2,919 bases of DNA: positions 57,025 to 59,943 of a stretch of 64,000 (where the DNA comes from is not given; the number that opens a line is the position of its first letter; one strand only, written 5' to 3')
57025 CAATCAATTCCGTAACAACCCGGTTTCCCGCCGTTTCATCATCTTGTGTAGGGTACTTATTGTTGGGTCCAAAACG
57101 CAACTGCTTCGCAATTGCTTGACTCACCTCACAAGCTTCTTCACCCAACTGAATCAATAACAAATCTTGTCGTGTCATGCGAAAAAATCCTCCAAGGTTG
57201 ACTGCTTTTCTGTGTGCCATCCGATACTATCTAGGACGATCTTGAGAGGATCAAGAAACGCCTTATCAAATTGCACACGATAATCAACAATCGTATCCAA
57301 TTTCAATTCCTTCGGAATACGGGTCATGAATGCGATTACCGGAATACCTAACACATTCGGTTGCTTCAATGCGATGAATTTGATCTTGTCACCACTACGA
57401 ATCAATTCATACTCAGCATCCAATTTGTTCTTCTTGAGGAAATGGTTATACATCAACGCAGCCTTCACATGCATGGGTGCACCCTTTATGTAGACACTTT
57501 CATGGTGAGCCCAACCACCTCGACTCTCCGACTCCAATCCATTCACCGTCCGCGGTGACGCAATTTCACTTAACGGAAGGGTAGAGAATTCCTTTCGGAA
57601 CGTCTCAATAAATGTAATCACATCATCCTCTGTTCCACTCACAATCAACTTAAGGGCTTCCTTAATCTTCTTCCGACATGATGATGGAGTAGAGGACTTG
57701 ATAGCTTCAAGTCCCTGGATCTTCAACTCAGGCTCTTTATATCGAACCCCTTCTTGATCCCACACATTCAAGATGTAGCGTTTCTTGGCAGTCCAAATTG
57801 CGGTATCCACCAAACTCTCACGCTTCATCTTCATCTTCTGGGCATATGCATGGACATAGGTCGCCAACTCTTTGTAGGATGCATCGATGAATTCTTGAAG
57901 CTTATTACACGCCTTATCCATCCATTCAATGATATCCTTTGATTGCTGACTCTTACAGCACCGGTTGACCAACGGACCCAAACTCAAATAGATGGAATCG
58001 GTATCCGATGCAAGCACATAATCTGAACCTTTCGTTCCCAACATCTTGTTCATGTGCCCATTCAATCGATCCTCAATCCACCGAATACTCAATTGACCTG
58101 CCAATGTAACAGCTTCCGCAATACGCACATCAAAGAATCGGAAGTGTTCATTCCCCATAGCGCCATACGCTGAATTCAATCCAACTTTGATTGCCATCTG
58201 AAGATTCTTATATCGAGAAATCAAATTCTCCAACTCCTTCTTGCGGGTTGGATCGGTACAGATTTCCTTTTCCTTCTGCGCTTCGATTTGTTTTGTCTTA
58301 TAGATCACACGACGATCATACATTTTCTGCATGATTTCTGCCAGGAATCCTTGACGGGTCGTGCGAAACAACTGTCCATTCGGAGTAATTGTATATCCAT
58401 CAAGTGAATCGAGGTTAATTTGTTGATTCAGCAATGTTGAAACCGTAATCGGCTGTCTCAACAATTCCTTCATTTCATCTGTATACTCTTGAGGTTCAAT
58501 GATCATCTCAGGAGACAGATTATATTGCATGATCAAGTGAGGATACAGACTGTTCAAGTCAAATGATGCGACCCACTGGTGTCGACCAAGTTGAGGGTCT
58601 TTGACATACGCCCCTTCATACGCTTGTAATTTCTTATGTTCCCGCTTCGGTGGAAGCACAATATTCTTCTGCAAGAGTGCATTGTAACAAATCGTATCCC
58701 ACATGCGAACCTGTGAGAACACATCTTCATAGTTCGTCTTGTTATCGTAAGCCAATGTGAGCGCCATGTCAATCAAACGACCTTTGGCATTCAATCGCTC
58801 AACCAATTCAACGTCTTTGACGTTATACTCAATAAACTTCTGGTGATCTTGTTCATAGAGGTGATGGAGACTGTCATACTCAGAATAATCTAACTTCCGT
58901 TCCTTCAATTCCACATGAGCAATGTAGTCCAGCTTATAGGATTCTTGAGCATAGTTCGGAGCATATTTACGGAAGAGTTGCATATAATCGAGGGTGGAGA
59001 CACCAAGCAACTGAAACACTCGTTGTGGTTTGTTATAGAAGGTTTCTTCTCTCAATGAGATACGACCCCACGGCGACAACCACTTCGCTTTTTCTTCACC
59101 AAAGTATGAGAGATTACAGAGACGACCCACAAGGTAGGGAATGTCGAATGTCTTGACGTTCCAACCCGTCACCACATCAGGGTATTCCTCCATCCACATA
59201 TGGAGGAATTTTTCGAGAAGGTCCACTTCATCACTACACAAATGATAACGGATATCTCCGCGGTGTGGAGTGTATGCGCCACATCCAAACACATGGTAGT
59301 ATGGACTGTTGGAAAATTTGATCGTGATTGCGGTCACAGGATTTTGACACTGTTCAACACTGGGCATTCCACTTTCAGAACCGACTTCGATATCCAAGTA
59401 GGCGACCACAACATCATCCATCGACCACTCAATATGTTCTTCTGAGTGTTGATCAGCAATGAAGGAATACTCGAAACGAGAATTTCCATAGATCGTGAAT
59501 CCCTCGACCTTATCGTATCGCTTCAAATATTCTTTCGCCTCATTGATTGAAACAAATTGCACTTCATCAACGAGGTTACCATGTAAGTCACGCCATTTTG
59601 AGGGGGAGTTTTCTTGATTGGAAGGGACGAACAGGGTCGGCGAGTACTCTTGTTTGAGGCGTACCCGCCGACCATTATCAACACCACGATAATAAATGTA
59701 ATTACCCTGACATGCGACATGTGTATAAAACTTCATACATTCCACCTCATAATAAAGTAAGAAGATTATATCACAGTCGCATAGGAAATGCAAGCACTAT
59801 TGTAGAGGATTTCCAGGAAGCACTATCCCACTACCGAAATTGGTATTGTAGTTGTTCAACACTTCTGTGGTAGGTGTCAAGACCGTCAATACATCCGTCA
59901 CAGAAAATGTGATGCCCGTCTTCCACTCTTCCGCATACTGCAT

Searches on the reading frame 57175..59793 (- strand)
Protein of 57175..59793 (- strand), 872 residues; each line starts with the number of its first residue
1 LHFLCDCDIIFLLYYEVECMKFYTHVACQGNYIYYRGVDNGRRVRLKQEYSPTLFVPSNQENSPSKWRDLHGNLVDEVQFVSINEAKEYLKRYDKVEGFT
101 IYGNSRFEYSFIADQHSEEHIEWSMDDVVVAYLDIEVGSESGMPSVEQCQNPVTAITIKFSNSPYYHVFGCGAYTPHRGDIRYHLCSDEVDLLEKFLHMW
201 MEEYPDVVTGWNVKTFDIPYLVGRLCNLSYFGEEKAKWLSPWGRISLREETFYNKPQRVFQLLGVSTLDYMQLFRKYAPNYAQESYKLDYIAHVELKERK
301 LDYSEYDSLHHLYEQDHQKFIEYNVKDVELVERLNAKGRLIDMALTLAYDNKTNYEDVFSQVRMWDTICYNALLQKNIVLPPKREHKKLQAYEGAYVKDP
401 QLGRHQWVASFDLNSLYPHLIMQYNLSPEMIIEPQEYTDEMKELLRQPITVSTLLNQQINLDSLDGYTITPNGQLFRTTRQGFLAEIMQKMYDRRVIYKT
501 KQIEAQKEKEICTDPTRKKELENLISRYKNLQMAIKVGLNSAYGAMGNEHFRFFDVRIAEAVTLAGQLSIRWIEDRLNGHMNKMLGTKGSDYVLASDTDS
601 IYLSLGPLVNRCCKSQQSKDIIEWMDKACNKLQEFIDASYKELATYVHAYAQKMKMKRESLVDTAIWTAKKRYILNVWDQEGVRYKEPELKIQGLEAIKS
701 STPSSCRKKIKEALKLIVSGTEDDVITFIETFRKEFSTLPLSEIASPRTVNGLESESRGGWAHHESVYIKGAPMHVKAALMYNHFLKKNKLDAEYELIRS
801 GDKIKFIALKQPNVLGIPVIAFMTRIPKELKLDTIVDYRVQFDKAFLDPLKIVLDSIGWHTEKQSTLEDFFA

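Call 15: search_protein_families(library=phrogs, proteins=[window:57175-59793:-], max_evalue=0.00001)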
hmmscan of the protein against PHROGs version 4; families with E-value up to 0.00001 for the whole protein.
window:57175-59793:- (872 aa): 9 families
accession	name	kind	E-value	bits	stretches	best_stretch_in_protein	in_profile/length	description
phrog_262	-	DNA, RNA and nucleotide metabolism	0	1020.4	1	17-871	4-851/856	DNA polymerase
phrog_2062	-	DNA, RNA and nucleotide metabolism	6.1e-146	487.9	1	20-511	2-491/502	DNA polymerase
phrog_1918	-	DNA, RNA and nucleotide metabolism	1.9e-126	423.2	1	519-871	26-380/382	DNA polymerase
phrog_27191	-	DNA, RNA and nucleotide metabolism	6.5e-20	72.7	1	531-602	42-113/230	DNA polymerase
phrog_2927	-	DNA, RNA and nucleotide metabolism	1.1e-13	51.6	1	592-719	398-530/710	DNA polymerase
phrog_3011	-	DNA, RNA and nucleotide metabolism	9.8e-13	48.7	0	267-364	321-424/576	DNA polymerase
phrog_1252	-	DNA, RNA and nucleotide metabolism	1.3e-10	41.4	1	487-574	381-442/663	DNA polymerase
phrog_403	-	DNA, RNA and nucleotide metabolism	4.5e-08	33.4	1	189-339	127-247/321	DNA polymerase exonuclease subunit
phrog_15725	-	DNA, RNA and nucleotide metabolism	1e-06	29.9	0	408-439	8-39/159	DNA polymerase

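Call 59: search_dna_similar(query=window:57175-59793:-, collection=phages, mode=protein, max_rows=12)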
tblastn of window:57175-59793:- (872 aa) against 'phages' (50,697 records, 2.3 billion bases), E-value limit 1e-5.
Records with a match: 2677; places in all: 2802; records where one place covers at least 80% of the query: 2362.
Best place of each record, by identity: <60% 2677.
By first word of the organism name: Escherichia 676; Synechococcus 377; Klebsiella 334; Salmonella 201; Vibrio 136; Aeromonas 92; Shigella 89; Acinetobacter 73; Cyanophage 61; Enterobacter 59; and 68 more.
By host as written in the record: - 469; Escherichia coli 281; Klebsiella pneumoniae 115; Synechococcus 107; Synechococcus sp. 38; Escherichia coli O157:H7 38; Aeromonas salmonicida 38; Salmonella enterica 30; and 589 more.
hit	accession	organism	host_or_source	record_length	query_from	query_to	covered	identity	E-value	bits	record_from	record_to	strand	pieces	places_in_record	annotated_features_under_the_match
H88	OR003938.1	Synechococcus phage DSL-LC03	Synechococcus sp.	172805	20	872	98%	49.6%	0e+0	850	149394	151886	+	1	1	DNA polymerase | hypothetical protein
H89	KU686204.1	Synechococcus phage S-CAM9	Synechococcus sp.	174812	20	871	98%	48.5%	0e+0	828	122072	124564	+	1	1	DNA polymerase | hypothetical protein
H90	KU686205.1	Synechococcus phage S-CAM9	Synechococcus sp.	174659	20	871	98%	48.5%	0e+0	828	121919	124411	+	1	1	DNA polymerase | hypothetical protein (x2)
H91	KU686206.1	Synechococcus phage S-CAM9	Synechococcus sp.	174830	20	871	98%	48.5%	0e+0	828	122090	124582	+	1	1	DNA polymerase | hypothetical protein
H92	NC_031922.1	Synechococcus phage S-CAM9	Synechococcus sp.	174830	20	871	98%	48.5%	0e+0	828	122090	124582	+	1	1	DNA polymerase | hypothetical protein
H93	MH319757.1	Marine virus AG-345-O18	single cell amplified by WGA-X; seawater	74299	20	872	98%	48.4%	0e+0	828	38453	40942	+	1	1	record has no annotation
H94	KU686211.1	Synechococcus phage S-WAM2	Synechococcus sp.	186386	20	871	98%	48.5%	0e+0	806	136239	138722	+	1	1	DNA polymerase | hypothetical protein (x2)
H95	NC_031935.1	Synechococcus phage S-WAM2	Synechococcus sp.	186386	20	871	98%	48.5%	0e+0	806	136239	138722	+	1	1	DNA polymerase | hypothetical protein (x2)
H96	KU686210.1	Synechococcus phage S-WAM1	Synechococcus sp.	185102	20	872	98%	48.3%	0e+0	804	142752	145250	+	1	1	DNA polymerase | hypothetical protein | recombination protein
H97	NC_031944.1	Synechococcus phage S-WAM1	Synechococcus sp.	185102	20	872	98%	48.3%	0e+0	804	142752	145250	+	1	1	DNA polymerase | hypothetical protein | recombination protein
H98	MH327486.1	Marine virus AG-341-P01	single cell amplified by WGA-X; seawater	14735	20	872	98%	48.2%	0e+0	820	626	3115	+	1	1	record has no annotation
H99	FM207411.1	Synechococcus phage S-RSM4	-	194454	20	871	98%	48.2%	0e+0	802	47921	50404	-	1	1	g43: DNA Polymerase | hypothetical cyanophage protein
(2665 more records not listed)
